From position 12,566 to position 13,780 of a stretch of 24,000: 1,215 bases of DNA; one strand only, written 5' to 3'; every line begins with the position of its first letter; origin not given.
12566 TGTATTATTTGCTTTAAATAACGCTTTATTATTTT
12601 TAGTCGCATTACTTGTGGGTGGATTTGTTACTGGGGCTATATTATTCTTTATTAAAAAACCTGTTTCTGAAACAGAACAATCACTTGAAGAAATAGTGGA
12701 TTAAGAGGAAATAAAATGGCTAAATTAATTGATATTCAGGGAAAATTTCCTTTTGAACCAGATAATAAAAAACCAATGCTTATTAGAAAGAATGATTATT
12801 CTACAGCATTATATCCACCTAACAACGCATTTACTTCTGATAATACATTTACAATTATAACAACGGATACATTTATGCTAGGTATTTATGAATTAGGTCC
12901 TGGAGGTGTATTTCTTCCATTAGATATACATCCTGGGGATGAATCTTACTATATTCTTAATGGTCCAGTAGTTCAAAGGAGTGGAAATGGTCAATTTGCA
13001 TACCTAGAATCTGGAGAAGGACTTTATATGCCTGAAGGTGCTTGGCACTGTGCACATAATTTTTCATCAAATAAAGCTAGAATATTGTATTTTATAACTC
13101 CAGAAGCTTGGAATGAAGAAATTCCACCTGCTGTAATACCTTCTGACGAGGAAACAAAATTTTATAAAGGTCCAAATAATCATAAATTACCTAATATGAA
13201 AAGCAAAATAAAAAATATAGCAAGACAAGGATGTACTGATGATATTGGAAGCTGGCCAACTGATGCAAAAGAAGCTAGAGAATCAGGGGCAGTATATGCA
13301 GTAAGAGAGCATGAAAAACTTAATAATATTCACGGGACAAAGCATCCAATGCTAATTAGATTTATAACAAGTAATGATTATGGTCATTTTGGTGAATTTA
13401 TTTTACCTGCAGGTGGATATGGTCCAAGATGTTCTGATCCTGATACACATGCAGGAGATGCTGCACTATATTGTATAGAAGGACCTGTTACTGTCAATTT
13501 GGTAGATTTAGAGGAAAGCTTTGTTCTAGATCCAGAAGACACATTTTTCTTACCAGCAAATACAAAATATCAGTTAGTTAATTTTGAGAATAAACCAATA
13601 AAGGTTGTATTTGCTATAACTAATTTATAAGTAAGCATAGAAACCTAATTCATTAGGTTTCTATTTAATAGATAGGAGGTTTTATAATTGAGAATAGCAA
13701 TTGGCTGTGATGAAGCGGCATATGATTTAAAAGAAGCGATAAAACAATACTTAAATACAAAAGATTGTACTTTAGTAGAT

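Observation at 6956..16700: PRD-regulated fructose-family PTS operon with a non-canonical enzyme set: candidate undescribed rare-sugar pathway in which DhaK/DhaL is the only kinase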

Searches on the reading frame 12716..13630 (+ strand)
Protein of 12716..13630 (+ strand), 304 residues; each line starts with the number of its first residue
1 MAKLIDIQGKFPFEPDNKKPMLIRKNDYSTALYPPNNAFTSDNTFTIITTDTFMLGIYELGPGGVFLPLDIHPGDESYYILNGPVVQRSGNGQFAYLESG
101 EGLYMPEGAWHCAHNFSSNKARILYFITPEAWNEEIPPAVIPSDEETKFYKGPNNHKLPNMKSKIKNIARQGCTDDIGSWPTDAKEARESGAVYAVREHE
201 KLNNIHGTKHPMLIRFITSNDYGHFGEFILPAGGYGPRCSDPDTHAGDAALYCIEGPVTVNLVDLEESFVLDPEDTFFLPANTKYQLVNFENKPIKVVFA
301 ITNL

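Call 3: search_protein_families(library=pfam, proteins=[window:12716-13630:+])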
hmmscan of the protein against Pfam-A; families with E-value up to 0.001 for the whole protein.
window:12716-13630:+ (304 aa): 3 families
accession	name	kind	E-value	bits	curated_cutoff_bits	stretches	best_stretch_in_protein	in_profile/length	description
PF07883.17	Cupin_2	-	5.4e-17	61.7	27.2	2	57-124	2-67/70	Cupin domain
PF16867.11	DMSP_lyase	-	5e-05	23.5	27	1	48-112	90-152/162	Dimethlysulfonioproprionate lyase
PF11699.14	CENP-C_C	-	5.5e-05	23.8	29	0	251-300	37-84/85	Mif2/CENP-C like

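Call 4: search_protein_families(library=ncbifam, proteins=[window:12716-13630:+])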
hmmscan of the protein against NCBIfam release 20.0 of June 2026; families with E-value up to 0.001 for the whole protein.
window:12716-13630:+ (304 aa): 1 family
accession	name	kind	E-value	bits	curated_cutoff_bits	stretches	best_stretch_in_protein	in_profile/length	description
TIGR03214.2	ura-cupin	equivalog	3.4e-05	23.5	200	0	239-298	60-119/249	(S)-ureidoglycine aminohydrolase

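Call 13: find_encoding_contigs(protein=window:12716-13630:+, flank=10000, max_places=6)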
Protein window:12716-13630:+ (304 aa): 5 contigs read that carry it; 3 places shown.
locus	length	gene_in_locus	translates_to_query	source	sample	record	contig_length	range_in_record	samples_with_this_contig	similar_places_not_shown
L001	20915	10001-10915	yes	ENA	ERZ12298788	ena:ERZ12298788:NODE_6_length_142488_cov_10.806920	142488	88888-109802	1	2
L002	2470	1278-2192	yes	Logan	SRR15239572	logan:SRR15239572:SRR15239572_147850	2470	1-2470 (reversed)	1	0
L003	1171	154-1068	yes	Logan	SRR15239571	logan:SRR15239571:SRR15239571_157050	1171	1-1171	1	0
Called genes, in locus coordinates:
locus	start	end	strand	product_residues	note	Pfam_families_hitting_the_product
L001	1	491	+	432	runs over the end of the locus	PF02378:PTS_EIIC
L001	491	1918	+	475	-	PF00232:Glyco_hydro_1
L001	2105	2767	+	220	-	PF00702:Hydrolase, PF13419:HAD_2, PF13242:Hydrolase_like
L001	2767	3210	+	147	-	PF04074:DUF386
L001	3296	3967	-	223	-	PF02230:Abhydrolase_2 (faint), PF00561:Abhydrolase_1 (faint), PF05728:UPF0227 (weak), PF12697:Abhydrolase_6 (weak), PF12146:Hydrolase_4 (weak), PF12695:Abhydrolase_5 (faint), PF12146:Hydrolase_4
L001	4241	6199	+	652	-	PF08279:HTH_11, PF09182:PuR_N (faint), PF05043:Mga (weak), PF00359:PTS_EIIA_2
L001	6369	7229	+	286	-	PF01261:AP_endonuc_2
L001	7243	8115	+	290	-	PF01116:F_bP_aldolase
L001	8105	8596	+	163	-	PF00359:PTS_EIIA_2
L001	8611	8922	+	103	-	PF02302:PTS_IIB, PF25554:PTS_EIIB_BC_N (weak)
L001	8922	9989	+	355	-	PF02378:PTS_EIIC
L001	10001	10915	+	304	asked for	PF07883:Cupin_2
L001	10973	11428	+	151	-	PF02502:LacAB_rpiB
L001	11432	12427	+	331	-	PF02733:Dak1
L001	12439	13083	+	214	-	PF02734:Dak2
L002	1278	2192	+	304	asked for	PF07883:Cupin_2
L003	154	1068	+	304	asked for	PF07883:Cupin_2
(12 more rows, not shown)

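Call 14: find_homologous_proteins(query=window:12716-13630:+)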
Query window:12716-13630:+ (304 aa): 110 proteins with E <= 0.001 among 650 candidates.
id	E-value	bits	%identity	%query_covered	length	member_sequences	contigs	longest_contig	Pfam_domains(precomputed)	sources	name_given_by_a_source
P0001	2.1e-183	627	86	100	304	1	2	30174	PF07883.18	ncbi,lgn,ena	-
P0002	2.1e-183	627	87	100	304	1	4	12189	PF07883.18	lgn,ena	-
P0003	3.7e-183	626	87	100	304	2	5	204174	PF07883.18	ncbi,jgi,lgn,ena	-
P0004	6.9e-183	625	86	100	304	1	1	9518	PF07883.18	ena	-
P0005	9.4e-183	625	86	100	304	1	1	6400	PF07883.18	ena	-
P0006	9.6e-183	625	86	100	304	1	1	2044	PF07883.18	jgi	-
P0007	1.2e-182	624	87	100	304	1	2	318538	PF07883.18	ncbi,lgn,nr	ncbi:MAG: cupin domain-containing protein [Clostridia bacterium]|nr:cupin domain-containing protein 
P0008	2.3e-182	624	85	100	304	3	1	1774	PF16867.12,PF07883.18,PF11699.15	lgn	-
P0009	2.3e-182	624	86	100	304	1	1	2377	PF07883.18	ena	-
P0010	4.6e-181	619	85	100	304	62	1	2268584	PF07883.18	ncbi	ncbi:MAG: cupin domain-containing protein [Erysipelotrichaceae bacterium]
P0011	3.0e-180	617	85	100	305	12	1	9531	PF07883.18,PF11699.15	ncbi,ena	-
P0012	3.5e-180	616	83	100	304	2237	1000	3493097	PF07883.18,PF11699.15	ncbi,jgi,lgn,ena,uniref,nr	ncbi:cupin domain-containing protein [Lachnospiraceae bacterium AM26-1LB]|jgi:mannose-6-phosphate is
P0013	6.5e-180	616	85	100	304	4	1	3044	PF07883.18,PF11699.15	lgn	-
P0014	4.5e-179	613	84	100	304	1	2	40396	PF07883.18,PF11699.15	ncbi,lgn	-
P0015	2.5e-178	610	82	100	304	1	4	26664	PF16867.12,PF07883.18,PF11699.15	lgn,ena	-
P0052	1.7e-155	535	74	100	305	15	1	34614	PF07883.18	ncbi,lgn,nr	ncbi:MAG: cupin domain-containing protein [Lachnospiraceae bacterium]|nr:cupin domain-containing pro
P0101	5.0e-62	228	38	97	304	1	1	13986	PF07883.18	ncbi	-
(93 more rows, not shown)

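Call 16: find_related_loci(query=A1, collection=genome_contigs, flank=10000)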
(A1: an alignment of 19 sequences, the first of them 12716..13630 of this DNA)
Query A1 (304 aa) in genome_contigs; peptide patterns used: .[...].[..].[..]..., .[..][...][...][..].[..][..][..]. (x = any residue, [..] = any of these).
275 stretches matched a pattern; 99 encode a relative of the query (tblastn E <= 1e-3); the best 80 are kept; 80 distinct loci.
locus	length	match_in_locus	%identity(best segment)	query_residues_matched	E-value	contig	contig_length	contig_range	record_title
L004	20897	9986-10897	85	1-304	0e+0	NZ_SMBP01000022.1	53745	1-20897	Longicatena caecimuris strain DSM 29481 Ga0244710_122, whole genome shotgun sequence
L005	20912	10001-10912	86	1-304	0e+0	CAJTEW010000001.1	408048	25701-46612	Lachnospiraceae bacterium isolate C63_86_CO_BP genome assembly, contig: MGBC000179.1, whole genome shotgun sequence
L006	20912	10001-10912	85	1-304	0e+0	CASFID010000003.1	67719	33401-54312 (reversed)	uncultured Eubacteriales bacterium isolate SI.A79.metabat-bins.144 genome assembly, contig: SI.A79.metabat-bins.144.fa_k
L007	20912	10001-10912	86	1-304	0e+0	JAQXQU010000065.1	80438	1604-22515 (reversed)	MAG: Erysipelotrichaceae bacterium isolate SUG1439 k141_8016226, whole genome shotgun sequence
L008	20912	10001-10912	85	1-304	0e+0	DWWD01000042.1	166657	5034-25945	MAG TPA_asm: Candidatus Anaerostipes avistercoris isolate ChiSjej3B21-8574 ChiSjej3B21M5__C322869_L166657_SAMN08009939,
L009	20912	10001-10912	85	1-304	0e+0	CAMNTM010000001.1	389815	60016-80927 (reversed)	MAG: uncultured Lachnospiraceae bacterium isolate SRR19792994_bin.13_metawrap_v1.3_MAG genome assembly, contig: ERZ12290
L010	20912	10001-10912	87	1-304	0e+0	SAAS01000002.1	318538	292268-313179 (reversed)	MAG: Clostridia bacterium isolate INTA.CYC.057 contig-100_4, whole genome shotgun sequence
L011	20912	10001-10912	85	1-304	0e+0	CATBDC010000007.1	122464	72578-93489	MAG: uncultured Lachnospiraceae bacterium isolate extra-SRR8291360.4_1677802520 genome assembly, contig: NODE_101_length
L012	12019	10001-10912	85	1-304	0e+0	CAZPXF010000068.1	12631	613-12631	MAG TPA_asm: uncultured Lachnospiraceae bacterium isolate SRP222994_co1_353 genome assembly, contig: NODE_10534_length_1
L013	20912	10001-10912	84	1-304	0e+0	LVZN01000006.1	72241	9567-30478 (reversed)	Erysipelotrichaceae bacterium MTC7 Contig_14, whole genome shotgun sequence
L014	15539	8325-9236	85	1-304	0e+0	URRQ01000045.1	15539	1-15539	uncultured Lachnospiraceae bacterium isolate UMGS1275 genome assembly, contig: NODE_826_length_15539_cov_7.843258, whole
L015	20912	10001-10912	84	1-304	0e+0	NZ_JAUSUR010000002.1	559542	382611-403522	Breznakia pachnodae strain DSM 16784 Ga0480556_02, whole genome shotgun sequence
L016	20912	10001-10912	84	1-304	0e+0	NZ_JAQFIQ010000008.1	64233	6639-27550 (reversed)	Breznakia sp. PF5-3 Ga0505214_08, whole genome shotgun sequence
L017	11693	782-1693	84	1-304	0e+0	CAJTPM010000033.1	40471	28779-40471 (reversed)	MAG TPA_asm: uncultured Lachnospiraceae bacterium isolate MGBC108016 genome assembly, contig: MGBC108016.33, whole genom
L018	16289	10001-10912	84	1-304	0e+0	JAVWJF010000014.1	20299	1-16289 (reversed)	MAG: Longicatena sp. isolate CGS1Y3-bin16 NODE_14_length_20299_cov_3.626842, whole genome shotgun sequence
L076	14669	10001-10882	41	9-302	1e-74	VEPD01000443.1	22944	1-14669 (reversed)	MAG: Ruminiclostridium sp. isolate MnB_11 Mn-Ruminiclostridium-1_180037, whole genome shotgun sequence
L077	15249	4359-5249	41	6-302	1e-73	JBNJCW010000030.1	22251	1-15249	MAG: Actinomycetota bacterium isolate Y23_7dBSe1.bin.150 NODE_1684_length_22251_cov_16.474810, whole genome shotgun sequ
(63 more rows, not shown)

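Call 19: find_encoding_contigs(protein=P0012, flank=10000, max_places=4)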
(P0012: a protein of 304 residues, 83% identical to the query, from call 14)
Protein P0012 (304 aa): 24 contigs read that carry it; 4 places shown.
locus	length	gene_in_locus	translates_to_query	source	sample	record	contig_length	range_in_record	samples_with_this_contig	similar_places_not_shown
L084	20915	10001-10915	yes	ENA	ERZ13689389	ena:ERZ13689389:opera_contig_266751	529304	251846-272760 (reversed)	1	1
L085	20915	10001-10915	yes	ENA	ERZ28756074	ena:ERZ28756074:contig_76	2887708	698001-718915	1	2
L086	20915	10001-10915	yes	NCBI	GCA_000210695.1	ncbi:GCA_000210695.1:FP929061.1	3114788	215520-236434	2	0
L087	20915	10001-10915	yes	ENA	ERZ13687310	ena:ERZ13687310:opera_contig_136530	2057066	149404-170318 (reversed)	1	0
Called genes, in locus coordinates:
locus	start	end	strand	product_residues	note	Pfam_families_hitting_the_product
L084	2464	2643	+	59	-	-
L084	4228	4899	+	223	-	PF06347:SH3_4 (weak), PF08239:SH3_3, PF00877:NLPC_P60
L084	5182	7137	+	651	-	PF08279:HTH_11 (faint), PF05043:Mga, PF00359:PTS_EIIA_2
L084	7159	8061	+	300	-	PF01116:F_bP_aldolase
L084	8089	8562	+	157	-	PF00359:PTS_EIIA_2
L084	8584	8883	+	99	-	PF02302:PTS_IIB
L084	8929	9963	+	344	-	PF02378:PTS_EIIC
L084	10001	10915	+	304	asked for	PF11699:CENP-C_C (faint), PF07883:Cupin_2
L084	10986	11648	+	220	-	PF00702:Hydrolase, PF12710:HAD, PF13419:HAD_2, PF13242:Hydrolase_like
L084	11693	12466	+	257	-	PF00702:Hydrolase (faint), PF05116:S6PP (faint), PF08282:Hydrolase_3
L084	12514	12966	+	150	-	PF02502:LacAB_rpiB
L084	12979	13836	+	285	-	PF01261:AP_endonuc_2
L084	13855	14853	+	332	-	PF02733:Dak1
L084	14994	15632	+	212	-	PF02734:Dak2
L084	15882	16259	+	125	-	PF00392:GntR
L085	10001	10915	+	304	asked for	PF11699:CENP-C_C (faint), PF07883:Cupin_2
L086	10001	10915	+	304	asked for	PF11699:CENP-C_C (faint), PF07883:Cupin_2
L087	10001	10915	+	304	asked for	PF11699:CENP-C_C (faint), PF07883:Cupin_2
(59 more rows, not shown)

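Call 20: find_encoding_contigs(protein=P0052, flank=10000, max_places=3)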
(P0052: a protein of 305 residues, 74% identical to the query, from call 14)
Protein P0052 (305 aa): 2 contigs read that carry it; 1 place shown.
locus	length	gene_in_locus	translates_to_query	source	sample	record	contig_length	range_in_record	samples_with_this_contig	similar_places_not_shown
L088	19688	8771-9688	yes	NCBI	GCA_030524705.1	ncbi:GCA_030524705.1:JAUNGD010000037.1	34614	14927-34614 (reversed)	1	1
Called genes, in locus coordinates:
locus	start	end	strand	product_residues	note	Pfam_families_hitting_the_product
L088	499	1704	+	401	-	-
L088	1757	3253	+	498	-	PF00005:ABC_tran, PF13304:AAA_21 (faint), PF00005:ABC_tran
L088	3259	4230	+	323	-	PF02653:BPD_transp_2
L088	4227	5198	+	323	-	PF02653:BPD_transp_2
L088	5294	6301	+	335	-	PF00532:Peripla_BP_1, PF13407:Peripla_BP_4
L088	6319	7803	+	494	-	PF00370:FGGY_N, PF02782:FGGY_C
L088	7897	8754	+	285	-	PF01116:F_bP_aldolase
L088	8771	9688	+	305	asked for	PF07883:Cupin_2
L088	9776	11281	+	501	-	PF00370:FGGY_N, PF02782:FGGY_C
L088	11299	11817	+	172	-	PF02502:LacAB_rpiB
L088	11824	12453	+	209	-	PF00215:OMPdecase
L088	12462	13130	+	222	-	PF00834:Ribul_P_3_epim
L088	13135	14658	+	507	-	PF00370:FGGY_N, PF01869:BcrAD_BadFG (weak), PF02782:FGGY_C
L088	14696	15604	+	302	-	PF00126:HTH_1, PF03466:LysR_substrate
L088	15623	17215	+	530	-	PF00370:FGGY_N, PF02782:FGGY_C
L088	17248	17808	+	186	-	PF13580:SIS_2 (faint), PF01380:SIS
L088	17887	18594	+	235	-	PF00596:Aldolase_II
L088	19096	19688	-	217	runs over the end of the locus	PF02734:Dak2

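Call 21: find_encoding_contigs(protein=P0101, flank=10000, max_places=3)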
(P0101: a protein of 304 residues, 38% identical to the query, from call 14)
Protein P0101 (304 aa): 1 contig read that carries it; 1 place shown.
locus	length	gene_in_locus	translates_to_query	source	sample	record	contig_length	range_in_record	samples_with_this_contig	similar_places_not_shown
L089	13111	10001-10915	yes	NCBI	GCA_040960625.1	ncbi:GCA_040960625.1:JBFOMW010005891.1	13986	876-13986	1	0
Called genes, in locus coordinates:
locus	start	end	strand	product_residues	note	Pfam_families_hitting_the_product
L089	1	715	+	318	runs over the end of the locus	PF00070:Pyr_redox (faint), PF00890:FAD_binding_2 (weak), PF01134:GIDA (weak), PF01266:DAO (weak), PF01494:FAD_binding_3 (weak), PF01946:Thi4 (weak), PF07992:Pyr_redox_2, PF13738:Pyr_redox_3, +1 more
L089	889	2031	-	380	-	PF01306:LacY_symp, PF03825:Nuc_H_symport, PF07690:MFS_1, PF12832:MFS_1_like, PF07690:MFS_1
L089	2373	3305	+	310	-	PF13289:SIR2_2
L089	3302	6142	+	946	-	-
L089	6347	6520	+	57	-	-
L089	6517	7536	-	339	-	PF03747:ADP_ribosyl_GH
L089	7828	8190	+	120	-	-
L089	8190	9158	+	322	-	PF01699:Na_Ca_ex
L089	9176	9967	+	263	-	PF01784:DUF34_NIF3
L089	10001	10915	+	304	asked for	PF07883:Cupin_2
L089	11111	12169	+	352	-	PF01244:Peptidase_M19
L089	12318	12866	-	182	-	PF02525:Flavodoxin_2, PF03358:FMN_red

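Call 24: search_solved_structures(query=A1, max_evalue=0.01)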
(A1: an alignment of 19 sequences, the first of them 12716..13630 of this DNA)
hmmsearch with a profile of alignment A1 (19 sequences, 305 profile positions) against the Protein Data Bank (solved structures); distinct sequences matched with E-value up to 0.01: 11.
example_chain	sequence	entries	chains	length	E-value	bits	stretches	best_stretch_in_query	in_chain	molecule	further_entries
1sq4_A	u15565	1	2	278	8.4e-06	28.4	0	24-110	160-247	Glyoxylate-induced Protein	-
1v70_A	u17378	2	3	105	0.00016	24.2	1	49-130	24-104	probable antibiotics synthesis protein | hypothetical protein TTHA0104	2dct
1uij_A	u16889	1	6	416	0.0028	20.1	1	244-299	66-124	beta subunit of beta conglycinin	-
9is0_C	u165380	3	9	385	0.0032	19.9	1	244-297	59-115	Beta-conglycinin beta subunit 2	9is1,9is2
1ipj_A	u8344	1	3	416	0.0035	19.8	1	244-297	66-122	BETA-CONGLYCININ, BETA CHAIN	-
1ipk_A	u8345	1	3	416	0.0036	19.8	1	244-297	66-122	BETA-CONGLYCININ, BETA CHAIN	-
3ht1_A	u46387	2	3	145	0.0046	19.4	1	50-112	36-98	RemF protein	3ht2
6a55_A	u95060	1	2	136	0.0049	19.3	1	52-128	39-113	Novel protein with potential Cupin domain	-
6a53_A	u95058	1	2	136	0.0056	19.1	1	52-127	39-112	Novel protein with potential Cupin domain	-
5tfz_A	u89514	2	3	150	0.0084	18.6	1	52-126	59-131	dimethylsulfoniopropionate lyase DddK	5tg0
6l4c_A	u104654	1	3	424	0.0094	18.4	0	242-294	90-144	48-kDa glycoprotein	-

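Call 51: predict_structure(alignment_id=A1)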
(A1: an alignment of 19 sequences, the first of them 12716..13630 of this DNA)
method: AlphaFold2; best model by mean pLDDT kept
length: 304 residues; sequences in the alignment: 19
mean_pLDDT: 90.2   pTM: 0.91
mean pLDDT of the five models: 90.2, 88.6, 85.5, 84.8, 83.7
residues with pLDDT >= 90: 203; 70-90: 89; 50-70: 12; < 50: 0
segments of 3 or more residues with pLDDT < 50: none
pLDDT, mean of each block of 10 residues (from residue 1): 78 89 95 73 86 93 87 94 94 93 95 93 95 76 78 74 84 93 93 94 93 96 97 82 96 97 96 98 96 96 96
secondary structure, 60 per line:
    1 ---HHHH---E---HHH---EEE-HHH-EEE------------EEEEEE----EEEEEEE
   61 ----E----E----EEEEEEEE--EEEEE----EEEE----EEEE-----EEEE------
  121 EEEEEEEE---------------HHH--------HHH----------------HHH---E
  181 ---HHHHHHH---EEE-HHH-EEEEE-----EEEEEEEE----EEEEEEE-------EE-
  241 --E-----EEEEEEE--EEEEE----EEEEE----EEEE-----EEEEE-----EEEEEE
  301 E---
elements in order: H4-7 E21-23 E29-31 E44-49 E54-60 E75-82 E85-89 E94-97 E102-105 E111-114 E121-128 H184-190 E194-196 E202-206 E212-219 E224-230 E249-255 E258-262 E267-271 E276-279 E285-289 E295-301

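Call 55: fold_search(model_id=the predicted structure, library=pdb)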
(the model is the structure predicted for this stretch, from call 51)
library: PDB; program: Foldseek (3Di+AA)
matches with E <= 10: 1852; with E <= 0.001: 559
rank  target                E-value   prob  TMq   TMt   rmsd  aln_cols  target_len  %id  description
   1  2h0v_A                1.3e-15  1.00  0.64  0.58   9.1       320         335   18  Crystal structure of a putative quercetin 2,3-dioxygenase (yxag, bsu39980) from bacillus subtilis at 2.60 A resolution (released 2006-05-30)
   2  1y3t_A                2.1e-15  1.00  0.64  0.59   6.4       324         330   18  Crystal structure of YxaG, a dioxygenase from Bacillus subtilis (released 2005-01-18)
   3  8hfb_B                6.2e-15  1.00  0.61  0.60   9.3       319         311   18  Evolved variant of quercetin 2,4-dioxygenase from Bacillus subtilis (released 2023-03-08)
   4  8hfb_A                8.0e-15  1.00  0.62  0.59   9.1       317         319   18  Evolved variant of quercetin 2,4-dioxygenase from Bacillus subtilis (released 2023-03-08)
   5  4met_A                1.2e-13  1.00  0.56  0.47   8.1       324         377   14  Assigning the EPR Fine Structure Parameters of the Mn(II) Centers in Bacillus subtilis Oxalate Decarboxylase by Site-D (released 2014-03-05)
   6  1h1i_D                1.7e-13  1.00  0.61  0.55  10.3       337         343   15  CRYSTAL STRUCTURE OF QUERCETIN 2,3-DIOXYGENASE ANAEROBICALLY COMPLEXED WITH THE SUBSTRATE QUERCETN (released 2002-11-28)
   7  2phd_D                2.9e-13  1.00  0.49  0.43  12.2       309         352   15  Crystal Structure Determination of a Salicylate 1,2-Dioxygenase from Pseudaminobacter salicylatoxidans (released 2008-04-22)
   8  6ufi                  4.4e-13  1.00  0.58  0.48   9.6       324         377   13  W96Y Oxalate Decarboxylase (Bacillus subtilis) (released 2020-09-30)
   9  2phd_A                5.8e-13  1.00  0.50  0.44  12.3       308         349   15  Crystal Structure Determination of a Salicylate 1,2-Dioxygenase from Pseudaminobacter salicylatoxidans (released 2008-04-22)
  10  1gqh_B                6.4e-13  1.00  0.63  0.58   6.3       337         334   13  Quercetin 2,3-dioxygenase in complex with the inhibitor kojic acid (released 2002-06-21)
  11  1gqh_A                6.8e-13  1.00  0.62  0.56   7.5       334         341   14  Quercetin 2,3-dioxygenase in complex with the inhibitor kojic acid (released 2002-06-21)
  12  4fbf                  6.8e-13  1.00  0.49  0.44  12.3       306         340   15  Crystal Structure of the Salicylate 1,2-dioxygenase from Pseudoaminobacter salicylatoxidans W104Y mutant (released 2012-09-26)
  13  1gqg_C                7.1e-13  1.00  0.63  0.58   9.3       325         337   14  Quercetin 2,3-dioxygenase in complex with the inhibitor diethyldithiocarbamate (released 2002-06-21)
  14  5vg3_B                7.1e-13  1.00  0.58  0.48   9.6       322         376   14  Structure of Oxalate Decarboxylase from Bacillus subtilis at pH 4.6 (released 2017-10-18)
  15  1h1i_C                7.9e-13  1.00  0.60  0.53   9.6       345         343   14  CRYSTAL STRUCTURE OF QUERCETIN 2,3-DIOXYGENASE ANAEROBICALLY COMPLEXED WITH THE SUBSTRATE QUERCETN (released 2002-11-28)
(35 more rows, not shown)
